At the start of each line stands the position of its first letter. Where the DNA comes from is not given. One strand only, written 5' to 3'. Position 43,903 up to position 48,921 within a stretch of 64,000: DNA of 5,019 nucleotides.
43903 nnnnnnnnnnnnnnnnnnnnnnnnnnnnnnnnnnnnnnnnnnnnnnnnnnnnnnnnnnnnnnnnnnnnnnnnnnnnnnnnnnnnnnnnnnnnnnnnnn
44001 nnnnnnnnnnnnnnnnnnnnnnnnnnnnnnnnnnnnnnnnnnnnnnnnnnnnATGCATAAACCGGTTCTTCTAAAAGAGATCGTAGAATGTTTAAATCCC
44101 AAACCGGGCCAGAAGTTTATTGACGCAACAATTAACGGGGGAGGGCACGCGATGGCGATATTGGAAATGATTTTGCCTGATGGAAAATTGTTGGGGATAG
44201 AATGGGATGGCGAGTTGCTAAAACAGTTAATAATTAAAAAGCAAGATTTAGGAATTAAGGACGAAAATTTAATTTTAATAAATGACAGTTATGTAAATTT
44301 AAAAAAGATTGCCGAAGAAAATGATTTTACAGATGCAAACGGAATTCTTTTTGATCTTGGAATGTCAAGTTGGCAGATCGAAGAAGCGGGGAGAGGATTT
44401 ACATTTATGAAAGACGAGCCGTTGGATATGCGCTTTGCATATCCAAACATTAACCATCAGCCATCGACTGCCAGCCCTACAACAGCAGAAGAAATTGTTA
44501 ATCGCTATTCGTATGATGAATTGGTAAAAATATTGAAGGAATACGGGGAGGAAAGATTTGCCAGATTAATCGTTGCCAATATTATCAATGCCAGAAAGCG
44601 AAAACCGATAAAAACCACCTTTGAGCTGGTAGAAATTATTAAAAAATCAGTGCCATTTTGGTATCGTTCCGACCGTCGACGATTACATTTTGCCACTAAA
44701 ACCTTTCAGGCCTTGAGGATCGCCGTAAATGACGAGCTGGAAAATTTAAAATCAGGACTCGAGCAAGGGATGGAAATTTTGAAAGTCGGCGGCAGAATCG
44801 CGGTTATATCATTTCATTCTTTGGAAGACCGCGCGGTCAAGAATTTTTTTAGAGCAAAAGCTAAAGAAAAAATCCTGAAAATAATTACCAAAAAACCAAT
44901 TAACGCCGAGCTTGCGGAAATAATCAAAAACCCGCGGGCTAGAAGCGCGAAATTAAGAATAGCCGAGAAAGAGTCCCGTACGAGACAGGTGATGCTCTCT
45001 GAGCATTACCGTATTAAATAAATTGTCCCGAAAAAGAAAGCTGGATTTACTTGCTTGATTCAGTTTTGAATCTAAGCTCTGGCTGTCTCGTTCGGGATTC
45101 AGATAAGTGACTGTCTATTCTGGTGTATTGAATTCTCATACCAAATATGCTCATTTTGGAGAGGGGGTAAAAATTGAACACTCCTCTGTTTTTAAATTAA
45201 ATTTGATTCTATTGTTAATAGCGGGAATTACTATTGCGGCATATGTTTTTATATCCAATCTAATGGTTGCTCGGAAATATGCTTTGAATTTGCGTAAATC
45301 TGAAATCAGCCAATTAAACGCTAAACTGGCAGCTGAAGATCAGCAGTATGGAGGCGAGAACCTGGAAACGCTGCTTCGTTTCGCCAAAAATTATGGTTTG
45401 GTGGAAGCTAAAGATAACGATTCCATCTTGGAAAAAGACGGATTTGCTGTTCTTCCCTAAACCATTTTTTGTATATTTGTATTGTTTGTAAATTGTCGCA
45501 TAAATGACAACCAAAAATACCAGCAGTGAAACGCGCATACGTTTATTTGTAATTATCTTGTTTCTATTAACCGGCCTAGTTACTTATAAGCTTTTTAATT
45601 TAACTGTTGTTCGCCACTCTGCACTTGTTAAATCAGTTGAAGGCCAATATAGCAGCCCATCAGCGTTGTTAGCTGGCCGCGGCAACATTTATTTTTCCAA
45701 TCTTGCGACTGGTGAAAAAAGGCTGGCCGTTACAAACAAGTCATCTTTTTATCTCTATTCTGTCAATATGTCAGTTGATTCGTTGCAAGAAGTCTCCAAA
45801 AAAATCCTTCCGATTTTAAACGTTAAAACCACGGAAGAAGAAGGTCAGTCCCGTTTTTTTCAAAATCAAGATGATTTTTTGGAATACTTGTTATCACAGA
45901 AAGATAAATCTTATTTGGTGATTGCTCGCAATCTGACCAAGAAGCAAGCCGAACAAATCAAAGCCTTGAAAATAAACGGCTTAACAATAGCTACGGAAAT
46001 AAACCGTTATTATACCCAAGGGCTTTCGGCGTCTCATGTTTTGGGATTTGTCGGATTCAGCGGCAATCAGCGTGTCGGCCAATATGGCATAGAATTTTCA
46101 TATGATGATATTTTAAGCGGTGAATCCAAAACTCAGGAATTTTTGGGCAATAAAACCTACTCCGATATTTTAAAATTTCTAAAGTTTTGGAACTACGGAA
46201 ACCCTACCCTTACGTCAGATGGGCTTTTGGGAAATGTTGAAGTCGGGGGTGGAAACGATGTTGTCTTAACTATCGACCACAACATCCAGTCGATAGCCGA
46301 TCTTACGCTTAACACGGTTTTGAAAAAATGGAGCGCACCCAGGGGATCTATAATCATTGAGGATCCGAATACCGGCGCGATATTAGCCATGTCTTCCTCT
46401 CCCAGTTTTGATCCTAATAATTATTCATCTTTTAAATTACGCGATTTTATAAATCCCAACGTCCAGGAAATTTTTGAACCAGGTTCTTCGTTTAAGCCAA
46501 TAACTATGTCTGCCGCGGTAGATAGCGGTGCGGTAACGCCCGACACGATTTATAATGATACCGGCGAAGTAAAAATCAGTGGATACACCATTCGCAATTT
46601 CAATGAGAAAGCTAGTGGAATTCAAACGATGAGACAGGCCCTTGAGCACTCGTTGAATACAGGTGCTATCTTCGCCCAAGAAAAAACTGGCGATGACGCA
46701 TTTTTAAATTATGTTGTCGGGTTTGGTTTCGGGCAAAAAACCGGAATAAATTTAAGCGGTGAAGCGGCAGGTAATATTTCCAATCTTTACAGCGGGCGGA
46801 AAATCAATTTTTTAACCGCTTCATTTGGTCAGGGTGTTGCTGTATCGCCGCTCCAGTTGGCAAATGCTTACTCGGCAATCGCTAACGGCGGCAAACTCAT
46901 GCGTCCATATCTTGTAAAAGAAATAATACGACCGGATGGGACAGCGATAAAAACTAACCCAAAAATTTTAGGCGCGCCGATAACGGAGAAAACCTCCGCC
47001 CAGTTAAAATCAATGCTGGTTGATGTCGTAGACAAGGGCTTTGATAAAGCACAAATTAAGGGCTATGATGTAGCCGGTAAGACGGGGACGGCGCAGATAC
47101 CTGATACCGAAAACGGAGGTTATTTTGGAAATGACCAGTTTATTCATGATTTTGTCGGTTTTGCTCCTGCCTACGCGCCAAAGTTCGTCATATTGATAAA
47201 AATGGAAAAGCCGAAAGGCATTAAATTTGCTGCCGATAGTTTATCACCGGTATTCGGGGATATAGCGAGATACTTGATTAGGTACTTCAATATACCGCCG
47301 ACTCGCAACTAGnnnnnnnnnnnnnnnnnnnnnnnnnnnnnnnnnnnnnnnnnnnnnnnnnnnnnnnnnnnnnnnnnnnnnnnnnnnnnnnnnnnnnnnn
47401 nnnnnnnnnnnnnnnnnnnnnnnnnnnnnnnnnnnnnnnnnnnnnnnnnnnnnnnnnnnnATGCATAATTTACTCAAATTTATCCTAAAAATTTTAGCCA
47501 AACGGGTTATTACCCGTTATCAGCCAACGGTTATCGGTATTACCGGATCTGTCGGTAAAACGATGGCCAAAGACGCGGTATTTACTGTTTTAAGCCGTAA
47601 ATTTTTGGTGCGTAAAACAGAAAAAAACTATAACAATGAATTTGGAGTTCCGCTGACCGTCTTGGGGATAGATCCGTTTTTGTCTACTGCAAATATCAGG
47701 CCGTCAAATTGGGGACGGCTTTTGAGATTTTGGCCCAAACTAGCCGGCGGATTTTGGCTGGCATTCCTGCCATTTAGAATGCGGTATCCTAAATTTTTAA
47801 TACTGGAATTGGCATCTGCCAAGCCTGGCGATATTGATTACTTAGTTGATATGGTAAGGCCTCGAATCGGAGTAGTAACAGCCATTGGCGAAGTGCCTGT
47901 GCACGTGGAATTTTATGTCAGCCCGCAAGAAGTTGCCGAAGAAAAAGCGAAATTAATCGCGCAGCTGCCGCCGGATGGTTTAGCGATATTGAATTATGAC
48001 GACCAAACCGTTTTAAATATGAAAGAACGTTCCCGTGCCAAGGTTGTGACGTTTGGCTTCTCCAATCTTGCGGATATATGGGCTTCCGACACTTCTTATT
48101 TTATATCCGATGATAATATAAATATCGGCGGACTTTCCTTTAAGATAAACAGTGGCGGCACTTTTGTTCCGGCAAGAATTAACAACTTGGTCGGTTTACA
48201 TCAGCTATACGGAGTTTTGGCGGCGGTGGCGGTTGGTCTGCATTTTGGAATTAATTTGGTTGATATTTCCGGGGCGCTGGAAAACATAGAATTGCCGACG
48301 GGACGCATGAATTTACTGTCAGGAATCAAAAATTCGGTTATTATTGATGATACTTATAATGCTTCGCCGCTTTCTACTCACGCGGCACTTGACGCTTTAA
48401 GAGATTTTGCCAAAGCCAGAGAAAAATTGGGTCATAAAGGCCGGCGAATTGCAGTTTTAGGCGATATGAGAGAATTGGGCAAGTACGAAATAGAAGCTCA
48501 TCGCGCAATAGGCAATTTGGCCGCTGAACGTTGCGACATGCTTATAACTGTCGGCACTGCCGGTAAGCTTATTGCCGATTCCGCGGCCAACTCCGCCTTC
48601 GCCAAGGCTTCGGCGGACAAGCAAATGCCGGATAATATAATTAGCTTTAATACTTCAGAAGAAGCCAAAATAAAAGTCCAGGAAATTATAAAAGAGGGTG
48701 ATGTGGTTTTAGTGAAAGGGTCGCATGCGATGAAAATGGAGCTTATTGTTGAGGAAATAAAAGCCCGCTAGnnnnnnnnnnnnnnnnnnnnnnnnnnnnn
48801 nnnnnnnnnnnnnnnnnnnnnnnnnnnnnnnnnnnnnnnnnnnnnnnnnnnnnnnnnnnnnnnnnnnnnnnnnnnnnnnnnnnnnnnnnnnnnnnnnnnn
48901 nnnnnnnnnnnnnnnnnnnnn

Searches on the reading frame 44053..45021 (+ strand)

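Call 97: search_protein_families(library=pfam, proteins=[window:44053-45021:+], max_evalue=0.01)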
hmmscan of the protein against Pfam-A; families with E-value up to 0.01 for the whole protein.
window:44053-45021:+ (322 aa): 3 families
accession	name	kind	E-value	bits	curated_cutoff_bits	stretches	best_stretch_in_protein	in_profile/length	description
PF01795.25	Methyltransf_5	-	2.1e-94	316.9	27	1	2-306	4-308/309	MraW methylase family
PF01209.24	Ubie_methyltran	-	7.8e-05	22.6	20.1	0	9-77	38-106/233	ubiE/COQ5 methyltransferase family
PF01189.24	Methyltr_RsmB-F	-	0.0028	17.8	27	1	13-89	3-77/199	16S rRNA methyltransferase RsmB/F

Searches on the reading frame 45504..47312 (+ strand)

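Call 64: search_protein_families(library=pfam, proteins=[window:45504-47312:+], max_evalue=0.0001)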
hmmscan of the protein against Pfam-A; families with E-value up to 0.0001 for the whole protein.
window:45504-47312:+ (602 aa): 2 families
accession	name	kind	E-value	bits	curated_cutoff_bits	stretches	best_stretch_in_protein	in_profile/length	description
PF00905.27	Transpeptidase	-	2.5e-75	253.9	22.1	1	281-587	1-297/299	Penicillin binding protein transpeptidase domain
PF03717.20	PBP_dimer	-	2.1e-14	54.8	24.4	1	57-212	4-166/180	Penicillin-binding Protein dimerisation domain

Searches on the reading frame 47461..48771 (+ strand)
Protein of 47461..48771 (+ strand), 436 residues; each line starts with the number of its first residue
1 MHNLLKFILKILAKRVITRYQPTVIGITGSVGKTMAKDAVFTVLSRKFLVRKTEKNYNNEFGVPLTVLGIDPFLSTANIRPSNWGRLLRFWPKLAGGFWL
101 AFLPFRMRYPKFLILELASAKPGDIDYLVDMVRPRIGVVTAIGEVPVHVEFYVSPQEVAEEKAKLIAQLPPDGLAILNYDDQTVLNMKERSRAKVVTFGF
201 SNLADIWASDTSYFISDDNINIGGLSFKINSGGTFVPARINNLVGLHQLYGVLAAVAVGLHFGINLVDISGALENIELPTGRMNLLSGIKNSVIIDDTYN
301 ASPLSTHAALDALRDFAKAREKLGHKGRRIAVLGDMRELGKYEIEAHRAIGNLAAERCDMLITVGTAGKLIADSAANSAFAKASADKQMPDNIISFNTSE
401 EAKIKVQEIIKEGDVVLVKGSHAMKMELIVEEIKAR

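Call 97: search_protein_families(library=pfam, proteins=[window:47461-48771:+], max_evalue=0.01)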
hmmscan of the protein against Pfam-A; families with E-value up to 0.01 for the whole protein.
window:47461-48771:+ (436 aa): 2 families
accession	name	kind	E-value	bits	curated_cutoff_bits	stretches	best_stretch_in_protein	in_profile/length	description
PF08245.18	Mur_ligase_M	-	2.1e-27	96.8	24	2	110-258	57-199/200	Mur ligase middle domain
PF02875.26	Mur_ligase_C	-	3e-18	67.3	28.4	1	281-422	1-127/127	Mur ligase, glutamate ligase domain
